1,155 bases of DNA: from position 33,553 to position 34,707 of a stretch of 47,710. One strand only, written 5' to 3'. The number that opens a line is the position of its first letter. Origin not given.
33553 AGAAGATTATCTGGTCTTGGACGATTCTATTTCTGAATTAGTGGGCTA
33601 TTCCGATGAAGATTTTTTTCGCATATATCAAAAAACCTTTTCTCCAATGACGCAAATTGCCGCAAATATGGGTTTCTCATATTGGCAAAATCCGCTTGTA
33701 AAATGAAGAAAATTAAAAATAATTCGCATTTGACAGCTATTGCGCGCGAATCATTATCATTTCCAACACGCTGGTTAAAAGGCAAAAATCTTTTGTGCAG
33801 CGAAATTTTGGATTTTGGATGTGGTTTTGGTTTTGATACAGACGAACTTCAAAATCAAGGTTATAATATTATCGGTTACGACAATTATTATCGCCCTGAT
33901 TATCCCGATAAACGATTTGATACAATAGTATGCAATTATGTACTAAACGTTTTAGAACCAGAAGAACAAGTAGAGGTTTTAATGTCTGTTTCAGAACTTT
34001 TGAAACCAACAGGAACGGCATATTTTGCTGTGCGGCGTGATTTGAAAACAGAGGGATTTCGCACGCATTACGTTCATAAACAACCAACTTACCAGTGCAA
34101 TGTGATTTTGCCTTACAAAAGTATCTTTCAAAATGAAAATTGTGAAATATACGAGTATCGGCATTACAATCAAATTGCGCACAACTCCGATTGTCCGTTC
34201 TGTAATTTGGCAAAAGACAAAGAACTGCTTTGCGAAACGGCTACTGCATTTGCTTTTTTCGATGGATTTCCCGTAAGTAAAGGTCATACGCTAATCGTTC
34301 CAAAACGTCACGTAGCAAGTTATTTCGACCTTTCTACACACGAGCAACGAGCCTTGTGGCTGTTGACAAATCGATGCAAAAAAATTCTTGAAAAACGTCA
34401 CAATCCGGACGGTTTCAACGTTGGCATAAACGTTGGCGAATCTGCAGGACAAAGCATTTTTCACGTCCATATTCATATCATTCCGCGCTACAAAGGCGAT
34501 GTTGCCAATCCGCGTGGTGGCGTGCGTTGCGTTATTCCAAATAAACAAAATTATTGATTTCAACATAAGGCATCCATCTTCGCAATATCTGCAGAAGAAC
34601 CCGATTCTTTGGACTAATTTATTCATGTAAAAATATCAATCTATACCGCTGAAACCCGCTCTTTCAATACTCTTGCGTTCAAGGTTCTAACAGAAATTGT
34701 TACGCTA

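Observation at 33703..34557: Single polypeptide fusing a dnd-associated-type methyltransferase to a histidine-triad (HIT) domain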

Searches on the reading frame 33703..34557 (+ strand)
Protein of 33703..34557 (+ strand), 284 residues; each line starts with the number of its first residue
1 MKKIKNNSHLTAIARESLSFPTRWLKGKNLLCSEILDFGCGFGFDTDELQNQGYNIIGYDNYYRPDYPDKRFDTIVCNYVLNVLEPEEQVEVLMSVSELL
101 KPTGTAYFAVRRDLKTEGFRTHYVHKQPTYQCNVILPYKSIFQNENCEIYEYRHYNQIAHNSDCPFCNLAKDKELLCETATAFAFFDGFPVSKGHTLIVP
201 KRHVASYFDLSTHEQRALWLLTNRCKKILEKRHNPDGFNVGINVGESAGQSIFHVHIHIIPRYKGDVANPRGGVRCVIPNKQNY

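Call 4: search_protein_families(library=pfam, proteins=[window:33703-34557:+], max_evalue=0.1)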
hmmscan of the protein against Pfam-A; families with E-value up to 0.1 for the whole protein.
window:33703-34557:+ (284 aa): 9 families
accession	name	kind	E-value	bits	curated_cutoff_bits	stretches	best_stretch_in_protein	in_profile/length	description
PF01230.28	HIT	-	1.1e-23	84.1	21.5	1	171-264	4-97/98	HIT domain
PF11969.13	DcpS_C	-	6.1e-13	49.7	24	1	164-261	2-101/114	Scavenger mRNA decapping enzyme C-term binding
PF13489.12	Methyltransf_23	-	5.5e-10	39.6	27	1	33-111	24-119/164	Methyltransferase domain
PF13649.12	Methyltransf_25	-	2.4e-08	35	27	2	66-104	59-97/97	Methyltransferase domain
PF08242.18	Methyltransf_12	-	1.3e-07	32.7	30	1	69-105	63-97/98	Methyltransferase domain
PF08241.18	Methyltransf_11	-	2e-07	32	21.2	1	66-108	55-95/95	Methyltransferase domain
PF13847.12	Methyltransf_31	-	1.9e-05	24.9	27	1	67-109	70-110/145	Methyltransferase domain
PF01739.24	CheR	-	0.0096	15.8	27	1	66-106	131-171/195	CheR methyltransferase, SAM binding domain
PF04677.20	CwfJ_C_1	-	0.062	13.6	21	0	161-261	11-108/122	Protein similar to CwfJ C-terminus 1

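Call 5: search_protein_families(library=ncbifam, proteins=[window:33703-34557:+], max_evalue=0.1)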
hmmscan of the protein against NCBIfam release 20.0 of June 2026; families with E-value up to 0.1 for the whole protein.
window:33703-34557:+ (284 aa): 13 families
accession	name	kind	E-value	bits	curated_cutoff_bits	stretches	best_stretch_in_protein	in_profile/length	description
NF052622.1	ATPAdlTfActino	equivalog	3.4e-20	72.3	290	1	163-267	38-147/176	ATP adenylyltransferase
NF045834.1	M_plasma_HinT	exception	4.5e-18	66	130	1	174-262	13-101/102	histidine triad protein HinT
TIGR04096.1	dnd_rel_methyl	subfamily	1.5e-17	63.5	150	1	8-96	4-95/478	DNA phosphorothioation-associated putative methyltransferase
NF007965.0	PRK10687.1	equivalog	6.2e-07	29.5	206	1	183-260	27-105/119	purine nucleoside phosphoramidase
NF043040.1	corrin_prot_MT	hypoth_equivalog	1.4e-05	24.7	180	1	67-105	106-144/216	corrinoid protein-associated methyltransferase CpaM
NF045667.1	MTase_DVU1556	equivalog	0.0003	20.3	155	0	33-61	24-53/213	DVU_1556 family methyltransferase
TIGR02072.1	BioC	equivalog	0.002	18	184.95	0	25-54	27-57/244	malonyl-ACP O-methyltransferase BioC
TIGR01983.1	UbiG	equivalog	0.0033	16.8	102.95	0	28-61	46-79/228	bifunctional 2-polyprenyl-6-hydroxyphenol methylase/3-demethylubiquinol 3-O-methyltransferase UbiG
NF041536.1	ArsM_DUF2284_UU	exception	0.0052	15.2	575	1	66-108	140-180/459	arsenite methyltransferase/DUF2284 domain selenoprotein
TIGR02021.1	BchM-ChlM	equivalog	0.022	14.1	158.9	1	23-60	46-83/218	magnesium protoporphyrin IX methyltransferase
NF045649.1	2X_seleno_MduS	exception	0.063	12.2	380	0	67-115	105-154/338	methyltransferase domain-containing selenoprotein MduS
NF047649.1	MTase_UXPK_star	exception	0.071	12.1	460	0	67-106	142-179/283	methyltransferase/UXPK-star double selenoprotein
NF007902.0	PRK10611.1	equivalog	0.09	12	435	0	69-107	221-259/287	protein-glutamate O-methyltransferase CheR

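Call 7: search_protein_families(library=padloc, proteins=[window:33703-34557:+], max_evalue=0.01)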
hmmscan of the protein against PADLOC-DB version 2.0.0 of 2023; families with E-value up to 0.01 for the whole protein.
window:33703-34557:+ (284 aa): 2 families
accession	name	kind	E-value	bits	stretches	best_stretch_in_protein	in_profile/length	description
PDLC00441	ThsC2|ThsC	-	9.6e-13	46.2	1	158-260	8-113/148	HIT family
PDLC04134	mad2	-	5.8e-05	20.1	1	65-111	352-397/492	mads_2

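Call 12: find_homologous_proteins(query=window:33703-34557:+, max_evalue=0.00001)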
Query window:33703-34557:+ (284 aa): 3152 proteins with E <= 0.00001 among 3451 candidates; the best 120 are listed.
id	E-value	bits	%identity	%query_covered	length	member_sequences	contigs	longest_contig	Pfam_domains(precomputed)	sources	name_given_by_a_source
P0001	1.9e-198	676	100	100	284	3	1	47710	PF13847.13,PF13489.13,PF11969.14,PF01230.30,PF13649.13,PF08241.19,PF08242.19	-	-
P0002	1.1e-168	578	83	100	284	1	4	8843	PF13847.13,PF13489.13,PF11969.14,PF01230.30,PF13649.13,PF08241.19,PF08242.19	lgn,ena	-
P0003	3.9e-168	576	85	100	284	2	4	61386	PF13847.13,PF13489.13,PF11969.14,PF01230.30,PF13649.13,PF08241.19,PF08242.19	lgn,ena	-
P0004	3.8e-158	543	79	100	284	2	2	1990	PF13847.13,PF13489.13,PF11969.14,PF01230.30,PF13649.13,PF08241.19,PF08242.19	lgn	-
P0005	4.4e-158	543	80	100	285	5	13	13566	PF13847.13,PF13489.13,PF11969.14,PF01230.30,PF13649.13,PF08241.19,PF08242.19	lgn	-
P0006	1.8e-157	541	80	100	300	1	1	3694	PF13847.13,PF13489.13,PF11969.14,PF01230.30,PF13649.13,PF08241.19,PF08242.19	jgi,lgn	jgi:diadenosine tetraphosphate (Ap4A) HIT family hydrolase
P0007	2.1e-157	541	80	100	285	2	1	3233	PF13489.13,PF11969.14,PF01230.30,PF13649.13,PF08241.19,PF08242.19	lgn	-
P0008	8.5e-157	539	79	100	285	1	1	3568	PF13489.13,PF11969.14,PF01230.30,PF13649.13,PF08241.19,PF08242.19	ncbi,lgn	-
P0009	1.4e-156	538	78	100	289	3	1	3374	PF13847.13,PF13489.13,PF11969.14,PF01230.30,PF13649.13,PF08241.19,PF08242.19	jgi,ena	-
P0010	1.4e-156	538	79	100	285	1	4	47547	PF13847.13,PF13489.13,PF11969.14,PF01230.30,PF13649.13,PF08241.19,PF08242.19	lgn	-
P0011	8.1e-156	536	79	100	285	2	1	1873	PF13847.13,PF13489.13,PF11969.14,PF01230.30,PF13649.13,PF08241.19,PF08242.19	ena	-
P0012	1.1e-155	535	76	100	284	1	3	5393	PF13847.13,PF13489.13,PF11969.14,PF01230.30,PF13649.13,PF08241.19,PF08242.19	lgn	-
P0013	2.9e-155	534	79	100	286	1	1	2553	PF13489.13,PF11969.14,PF01230.30,PF13649.13,PF08241.19,PF08242.19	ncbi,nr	ncbi:MAG: HIT domain-containing protein [Prevotellaceae bacterium]|nr:HIT domain-containing protein 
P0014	5.7e-155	533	78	100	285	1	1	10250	PF13489.13,PF11969.14,PF01230.30,PF13649.13,PF08241.19,PF08242.19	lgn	-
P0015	6.1e-155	533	77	100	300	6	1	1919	PF13847.13,PF13489.13,PF11969.14,PF01230.30,PF13649.13,PF19327.5,PF08241.19,PF08242.19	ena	-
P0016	7.1e-155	532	79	100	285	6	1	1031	PF13847.13,PF13489.13,PF11969.14,PF01230.30,PF13649.13,PF08241.19,PF08242.19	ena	-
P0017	7.5e-155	532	79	100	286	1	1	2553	PF13489.13,PF11969.14,PF01230.30,PF13649.13,PF08241.19,PF08242.19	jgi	jgi:diadenosine tetraphosphate (Ap4A) HIT family hydrolase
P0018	9.2e-155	532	79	100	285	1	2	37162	PF13489.13,PF11969.14,PF01230.30,PF13649.13,PF08241.19,PF08242.19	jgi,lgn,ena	-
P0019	1.0e-154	532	77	100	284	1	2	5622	PF13847.13,PF13489.13,PF11969.14,PF01230.30,PF13649.13,PF08241.19,PF08242.19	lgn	-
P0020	2.2e-154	531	78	100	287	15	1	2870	PF13847.13,PF13489.13,PF11969.14,PF01230.30,PF13649.13,PF08242.19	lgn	-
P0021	3.2e-154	530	78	100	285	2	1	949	PF13847.13,PF13489.13,PF11969.14,PF01230.30,PF13649.13,PF08241.19,PF08242.19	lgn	-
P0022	3.7e-154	530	78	100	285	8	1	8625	PF13489.13,PF11969.14,PF01230.30,PF13649.13,PF08241.19,PF08242.19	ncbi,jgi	jgi:ATP adenylyltransferase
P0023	3.7e-154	530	77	100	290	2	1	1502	PF13847.13,PF13489.13,PF11969.14,PF01230.30,PF13649.13,PF08241.19,PF08242.19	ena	-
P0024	4.0e-154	530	78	100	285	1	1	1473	PF13489.13,PF11969.14,PF01230.30,PF13649.13,PF08242.19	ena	-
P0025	4.8e-154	530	77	100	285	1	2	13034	PF13847.13,PF13489.13,PF11969.14,PF01230.30,PF13649.13,PF08241.19,PF08242.19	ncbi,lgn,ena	-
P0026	5.1e-154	530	78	100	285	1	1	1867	PF13489.13,PF11969.14,PF01230.30,PF13649.13,PF08242.19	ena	-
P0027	5.6e-154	530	77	100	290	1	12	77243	PF13847.13,PF13489.13,PF11969.14,PF01230.30,PF13649.13,PF08241.19,PF08242.19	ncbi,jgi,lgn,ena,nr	ncbi:MAG: HIT domain-containing protein [Bacteroidales bacterium]|nr:HIT domain-containing protein [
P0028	9.2e-154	529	79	100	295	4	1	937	PF13489.13,PF11969.14,PF01230.30,PF13649.13,PF08241.19,PF08242.19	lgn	-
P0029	1.1e-153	529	78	100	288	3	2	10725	PF13847.13,PF13489.13,PF11969.14,PF01230.30,PF13649.13,PF08241.19,PF08242.19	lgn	-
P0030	1.8e-153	528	77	100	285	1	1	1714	PF13847.13,PF13489.13,PF11969.14,PF01230.30,PF13649.13,PF08241.19,PF08242.19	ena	-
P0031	2.2e-153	528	76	100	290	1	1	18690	PF13847.13,PF13489.13,PF11969.14,PF01230.30,PF13649.13,PF08241.19,PF08242.19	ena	-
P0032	2.2e-153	528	77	100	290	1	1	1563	PF13847.13,PF13489.13,PF11969.14,PF01230.30,PF13649.13,PF08241.19,PF08242.19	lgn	-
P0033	2.5e-153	527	77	100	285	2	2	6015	PF13847.13,PF13489.13,PF11969.14,PF01230.30,PF13649.13,PF08241.19,PF08242.19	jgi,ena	-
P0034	2.9e-153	527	79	100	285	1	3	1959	PF13489.13,PF11969.14,PF01230.30,PF13649.13,PF08241.19,PF08242.19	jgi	jgi:diadenosine tetraphosphate (Ap4A) HIT family hydrolase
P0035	3.0e-153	527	78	100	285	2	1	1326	PF13489.13,PF11969.14,PF01230.30,PF13649.13,PF08242.19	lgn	-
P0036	3.6e-153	527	77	100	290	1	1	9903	PF13847.13,PF13489.13,PF11969.14,PF01230.30,PF13649.13,PF08241.19,PF08242.19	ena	-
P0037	4.1e-153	527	77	100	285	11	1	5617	PF13847.13,PF13489.13,PF11969.14,PF01230.30,PF13649.13,PF08241.19,PF08242.19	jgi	-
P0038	5.0e-153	526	77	100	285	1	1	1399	PF13489.13,PF11969.14,PF01230.30,PF13649.13,PF08241.19,PF08242.19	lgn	-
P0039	6.1e-153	526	79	100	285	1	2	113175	PF13489.13,PF11969.14,PF01230.30,PF13649.13,PF08241.19,PF08242.19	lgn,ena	-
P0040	7.0e-153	526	77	100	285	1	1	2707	PF13489.13,PF11969.14,PF01230.30,PF13649.13,PF08241.19,PF08242.19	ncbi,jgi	jgi:ATP adenylyltransferase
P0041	9.8e-153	525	76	100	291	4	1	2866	PF13847.13,PF13489.13,PF11969.14,PF01230.30,PF13649.13,PF08241.19,PF08242.19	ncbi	-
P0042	1.0e-152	525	77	100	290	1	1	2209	PF13847.13,PF13489.13,PF11969.14,PF01230.30,PF13649.13,PF08241.19,PF08242.19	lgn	-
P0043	1.6e-152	525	77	100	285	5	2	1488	PF13847.13,PF13489.13,PF11969.14,PF01230.30,PF13649.13,PF08241.19,PF08242.19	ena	-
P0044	1.7e-152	525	77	100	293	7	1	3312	PF13847.13,PF13489.13,PF11969.14,PF01230.30,PF13649.13,PF08241.19,PF08242.19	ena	-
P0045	1.8e-152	525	78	100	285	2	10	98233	PF13489.13,PF11969.14,PF01230.30,PF13649.13,PF08241.19,PF08242.19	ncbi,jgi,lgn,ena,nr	ncbi:MAG TPA: bifunctional class I SAM-dependent methyltransferase/HIT family protein [Tenuifilaceae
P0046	2.0e-152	524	78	100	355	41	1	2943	PF13847.13,PF13489.13,PF11969.14,PF01230.30,PF13649.13,PF08241.19,PF08242.19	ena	-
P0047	2.1e-152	524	76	100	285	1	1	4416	PF13847.13,PF13489.13,PF11969.14,PF01230.30,PF13649.13,PF08241.19,PF08242.19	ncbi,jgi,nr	ncbi:MAG: HIT domain-containing protein [Bacteroidales bacterium]|jgi:diadenosine tetraphosphate (Ap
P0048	2.1e-152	524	78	100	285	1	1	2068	PF13489.13,PF11969.14,PF01230.30,PF13649.13,PF08241.19,PF08242.19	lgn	-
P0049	2.2e-152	524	77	100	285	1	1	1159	PF13847.13,PF13489.13,PF11969.14,PF01230.30,PF13649.13,PF08241.19,PF08242.19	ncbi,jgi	jgi:ATP adenylyltransferase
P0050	2.4e-152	524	77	100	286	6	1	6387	PF13847.13,PF13489.13,PF11969.14,PF01230.30,PF13649.13,PF08241.19,PF08242.19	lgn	-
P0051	2.4e-152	524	78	100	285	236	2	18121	PF13847.13,PF13489.13,PF11969.14,PF01230.30,PF13649.13,PF08241.19,PF08242.19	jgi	-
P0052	3.1e-152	524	76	100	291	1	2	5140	PF13847.13,PF13489.13,PF11969.14,PF01230.30,PF13649.13,PF08241.19,PF08242.19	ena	-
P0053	3.2e-152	524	78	100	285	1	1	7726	PF13489.13,PF11969.14,PF01230.30,PF13649.13,PF08241.19,PF08242.19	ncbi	-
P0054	3.7e-152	524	78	100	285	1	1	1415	PF13847.13,PF13489.13,PF11969.14,PF01230.30,PF13649.13,PF08241.19,PF08242.19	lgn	-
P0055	4.4e-152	523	76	100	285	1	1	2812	PF13847.13,PF13489.13,PF11969.14,PF01230.30,PF13649.13,PF08241.19,PF08242.19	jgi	-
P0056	7.2e-152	523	78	100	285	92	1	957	PF13489.13,PF11969.14,PF01230.30,PF13649.13,PF08241.19,PF08242.19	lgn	-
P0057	9.0e-152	522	76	100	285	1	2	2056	PF13847.13,PF13489.13,PF11969.14,PF01230.30,PF13649.13,PF08241.19,PF08242.19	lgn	-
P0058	1.1e-151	522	77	100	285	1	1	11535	PF13489.13,PF11969.14,PF01230.30,PF13649.13,PF08241.19,PF08242.19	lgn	-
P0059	1.2e-151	522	77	100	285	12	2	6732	PF13847.13,PF13489.13,PF11969.14,PF01230.30,PF13649.13,PF08241.19,PF08242.19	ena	-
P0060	1.2e-151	522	77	100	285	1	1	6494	PF13489.13,PF11969.14,PF01230.30,PF13649.13,PF08241.19,PF08242.19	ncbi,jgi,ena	-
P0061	1.3e-151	522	76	100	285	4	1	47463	PF13489.13,PF11969.14,PF01230.30,PF13649.13,PF08241.19,PF08242.19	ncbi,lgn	-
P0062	1.7e-151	521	76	100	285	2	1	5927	PF13847.13,PF13489.13,PF11969.14,PF01230.30,PF13649.13,PF19327.5,PF08241.19,PF08242.19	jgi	jgi:diadenosine tetraphosphate (Ap4A) HIT family hydrolase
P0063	1.7e-151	521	76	100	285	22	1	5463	PF13489.13,PF11969.14,PF01230.30,PF13649.13,PF08241.19,PF08242.19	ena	-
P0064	1.9e-151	521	76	100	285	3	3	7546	PF13489.13,PF11969.14,PF01230.30,PF13649.13,PF19327.5,PF08241.19,PF08242.19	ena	-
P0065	2.1e-151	521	77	100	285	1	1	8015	PF13847.13,PF13489.13,PF11969.14,PF01230.30,PF13649.13,PF08241.19,PF08242.19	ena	-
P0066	2.4e-151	521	76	100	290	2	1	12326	PF13847.13,PF13489.13,PF11969.14,PF01230.30,PF13649.13,PF08241.19,PF08242.19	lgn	-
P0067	2.7e-151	521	76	100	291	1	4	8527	PF13847.13,PF13489.13,PF11969.14,PF01230.30,PF13649.13,PF19327.5,PF08241.19,PF08242.19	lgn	-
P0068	3.3e-151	520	76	100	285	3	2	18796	PF13489.13,PF11969.14,PF01230.30,PF13649.13,PF08241.19,PF08242.19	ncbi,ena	-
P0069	3.9e-151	520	76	100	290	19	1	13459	PF13847.13,PF13489.13,PF11969.14,PF01230.30,PF13649.13,PF08241.19,PF08242.19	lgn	-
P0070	4.0e-151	520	75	100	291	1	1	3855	PF13489.13,PF11969.14,PF01230.30,PF13649.13,PF19327.5,PF08241.19,PF08242.19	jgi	jgi:diadenosine tetraphosphate (Ap4A) HIT family hydrolase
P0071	4.6e-151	520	76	100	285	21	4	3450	PF13489.13,PF11969.14,PF01230.30,PF13649.13,PF08241.19,PF08242.19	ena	-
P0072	6.5e-151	519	76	100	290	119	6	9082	PF13847.13,PF13489.13,PF11969.14,PF01230.30,PF13649.13,PF08241.19,PF08242.19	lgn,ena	-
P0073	6.8e-151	519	77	100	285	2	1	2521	PF13847.13,PF13489.13,PF11969.14,PF01230.30,PF13649.13,PF08241.19,PF08242.19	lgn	-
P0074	7.1e-151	519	76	100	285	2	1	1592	PF13489.13,PF11969.14,PF01230.30,PF13649.13,PF08241.19,PF08242.19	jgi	-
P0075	8.1e-151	519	77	100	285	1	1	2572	PF13489.13,PF11969.14,PF01230.30,PF13649.13,PF08241.19,PF08242.19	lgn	-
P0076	1.1e-150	519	76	100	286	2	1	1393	PF13489.13,PF11969.14,PF01230.30,PF13649.13,PF08241.19,PF08242.19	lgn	-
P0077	1.3e-150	519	76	100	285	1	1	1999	PF13847.13,PF13489.13,PF11969.14,PF01230.30,PF13649.13,PF08241.19,PF08242.19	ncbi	-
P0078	2.4e-150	518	77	100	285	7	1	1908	PF13489.13,PF11969.14,PF01230.30,PF13649.13,PF08241.19,PF08242.19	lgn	-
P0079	3.1e-150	517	74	100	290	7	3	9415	PF13489.13,PF11969.14,PF01230.30,PF13649.13,PF08242.19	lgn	-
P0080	3.3e-150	517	77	100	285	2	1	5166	PF13489.13,PF11969.14,PF01230.30,PF13649.13,PF08242.19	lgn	-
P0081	3.9e-150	517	76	100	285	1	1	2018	PF13489.13,PF11969.14,PF01230.30,PF13649.13,PF08241.19,PF08242.19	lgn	-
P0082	6.1e-150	516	76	100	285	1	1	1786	PF13847.13,PF13489.13,PF11969.14,PF01230.30,PF13649.13,PF08241.19,PF08242.19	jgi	jgi:diadenosine tetraphosphate (Ap4A) HIT family hydrolase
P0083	8.1e-150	516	76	100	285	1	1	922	PF13847.13,PF13489.13,PF11969.14,PF01230.30,PF13649.13,PF08241.19,PF08242.19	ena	-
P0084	8.7e-150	516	73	100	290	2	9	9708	PF13489.13,PF11969.14,PF01230.30,PF13649.13,PF08241.19,PF08242.19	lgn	-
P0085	1.0e-149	516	75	100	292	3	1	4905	PF13847.13,PF13489.13,PF11969.14,PF01230.30,PF13649.13,PF08241.19,PF08242.19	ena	-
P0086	1.3e-149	515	74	100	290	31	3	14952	PF13847.13,PF13489.13,PF11969.14,PF01230.30,PF13649.13,PF04677.21,PF08241.19,PF08242.19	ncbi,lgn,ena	-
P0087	1.3e-149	515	75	100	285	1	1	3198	PF13489.13,PF11969.14,PF01230.30,PF13649.13,PF08241.19,PF08242.19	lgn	-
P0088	1.4e-149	515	76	100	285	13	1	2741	PF13847.13,PF13489.13,PF11969.14,PF01230.30,PF13649.13,PF08241.19,PF08242.19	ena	-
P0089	1.8e-149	515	77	100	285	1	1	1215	PF13489.13,PF11969.14,PF01230.30,PF13649.13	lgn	-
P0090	2.2e-149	514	74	100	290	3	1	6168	PF13847.13,PF13489.13,PF11969.14,PF01230.30,PF13649.13,PF08241.19,PF08242.19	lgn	-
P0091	2.9e-149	514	76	100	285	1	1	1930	PF13847.13,PF13489.13,PF11969.14,PF01230.30,PF13649.13,PF08241.19,PF08242.19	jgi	-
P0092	3.4e-149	514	74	100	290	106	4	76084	PF13847.13,PF13489.13,PF11969.14,PF01230.30,PF13649.13,PF08241.19,PF08242.19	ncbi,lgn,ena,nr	ncbi:MAG: HIT domain-containing protein [Paludibacteraceae bacterium]|nr:HIT domain-containing prote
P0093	4.4e-149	513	75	100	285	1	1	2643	PF13847.13,PF13489.13,PF11969.14,PF01230.30,PF13649.13,PF08241.19,PF08242.19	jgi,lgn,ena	-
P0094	5.6e-149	513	76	100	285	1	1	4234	PF13847.13,PF13489.13,PF11969.14,PF01230.30,PF13649.13,PF08241.19,PF08242.19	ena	-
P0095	6.0e-149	513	76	100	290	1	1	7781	PF13847.13,PF13489.13,PF11969.14,PF01230.30,PF13649.13,PF08241.19,PF08242.19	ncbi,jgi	jgi:ATP adenylyltransferase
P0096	6.4e-149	513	75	100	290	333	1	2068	PF13489.13,PF11969.14,PF01230.30,PF13649.13,PF08241.19,PF08242.19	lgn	-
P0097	6.5e-149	513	74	100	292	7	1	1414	PF13847.13,PF13489.13,PF11969.14,PF01230.30,PF13649.13,PF04677.21,PF08241.19,PF08242.19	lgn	-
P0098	8.4e-149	513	74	100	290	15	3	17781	PF13847.13,PF13489.13,PF11969.14,PF01230.30,PF13649.13,PF08241.19,PF08242.19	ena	-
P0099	8.5e-149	513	76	100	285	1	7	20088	PF13847.13,PF13489.13,PF11969.14,PF01230.30,PF13649.13,PF08241.19,PF08242.19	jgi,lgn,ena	-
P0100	8.9e-149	512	74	100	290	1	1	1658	PF13847.13,PF13489.13,PF11969.14,PF01230.30,PF13649.13,PF08241.19,PF08242.19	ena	-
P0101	9.1e-149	512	76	100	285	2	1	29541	PF13489.13,PF11969.14,PF01230.30,PF13649.13,PF08241.19,PF08242.19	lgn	-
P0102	1.0e-148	512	76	100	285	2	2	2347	PF13489.13,PF11969.14,PF01230.30,PF13649.13,PF08241.19,PF08242.19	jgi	jgi:diadenosine tetraphosphate (Ap4A) HIT family hydrolase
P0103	1.1e-148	512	75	100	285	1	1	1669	PF13489.13,PF11969.14,PF01230.30,PF13649.13,PF08241.19,PF08242.19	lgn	-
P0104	1.2e-148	512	75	100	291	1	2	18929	PF13489.13,PF11969.14,PF01230.30,PF13649.13,PF08241.19,PF08242.19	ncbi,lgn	-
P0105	1.4e-148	512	75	100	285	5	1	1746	PF13489.13,PF11969.14,PF01230.30,PF13649.13,PF08241.19,PF08242.19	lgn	-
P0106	1.8e-148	512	74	100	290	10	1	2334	PF13847.13,PF13489.13,PF11969.14,PF01230.30,PF13649.13,PF08241.19,PF08242.19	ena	-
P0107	1.8e-148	511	74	100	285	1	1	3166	PF13847.13,PF13489.13,PF11969.14,PF01230.30,PF13649.13,PF08241.19,PF08242.19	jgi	jgi:diadenosine tetraphosphate (Ap4A) HIT family hydrolase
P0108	2.7e-148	511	75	100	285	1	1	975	PF13847.13,PF13489.13,PF11969.14,PF01230.30,PF13649.13,PF08241.19,PF08242.19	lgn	-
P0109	3.1e-148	511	75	100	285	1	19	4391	PF13847.13,PF13489.13,PF11969.14,PF01230.30,PF13649.13,PF08241.19,PF08242.19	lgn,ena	-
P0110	4.2e-148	510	75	100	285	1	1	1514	PF13847.13,PF13489.13,PF11969.14,PF01230.30,PF13649.13,PF08242.19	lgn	-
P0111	4.6e-148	510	75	100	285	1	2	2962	PF13847.13,PF13489.13,PF11969.14,PF01230.30,PF13649.13,PF08241.19,PF08242.19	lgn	-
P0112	5.4e-148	510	74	100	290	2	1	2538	PF13489.13,PF11969.14,PF01230.30,PF13649.13,PF08241.19,PF08242.19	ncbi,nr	ncbi:MAG: HIT domain-containing protein [Bacteroidales bacterium]|nr:HIT domain-containing protein [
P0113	6.3e-148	510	75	100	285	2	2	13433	PF13847.13,PF13489.13,PF11969.14,PF01230.30,PF13649.13,PF08242.19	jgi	-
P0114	6.6e-148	510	73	100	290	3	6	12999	PF13847.13,PF13489.13,PF11969.14,PF01230.30,PF13649.13,PF08241.19,PF08242.19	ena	-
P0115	6.9e-148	510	75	100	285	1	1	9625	PF13847.13,PF13489.13,PF11969.14,PF01230.30,PF13649.13,PF08241.19,PF08242.19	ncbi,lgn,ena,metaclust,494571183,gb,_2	metaclust:\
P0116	7.0e-148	510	73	100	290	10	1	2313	PF13847.13,PF13489.13,PF11969.14,PF01230.30,PF13649.13,PF08241.19,PF08242.19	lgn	-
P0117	8.2e-148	509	74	100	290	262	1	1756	PF13847.13,PF13489.13,PF11969.14,PF01230.30,PF13649.13,PF08241.19,PF08242.19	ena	-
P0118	1.2e-147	509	73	100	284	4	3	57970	PF13847.13,PF13489.13,PF11969.14,PF01230.30,PF13649.13,PF08241.19,PF08242.19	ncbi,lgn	ncbi:MAG: HIT domain-containing protein [Phocaeicola sp.]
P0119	2.4e-147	508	74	100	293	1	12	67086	PF13847.13,PF13489.13,PF11969.14,PF01230.30,PF13649.13,PF04677.21,PF08241.19,PF08242.19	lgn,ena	-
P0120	2.4e-147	508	75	100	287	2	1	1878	PF13489.13,PF11969.14,PF01230.30,PF13649.13,PF08241.19,PF08242.19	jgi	-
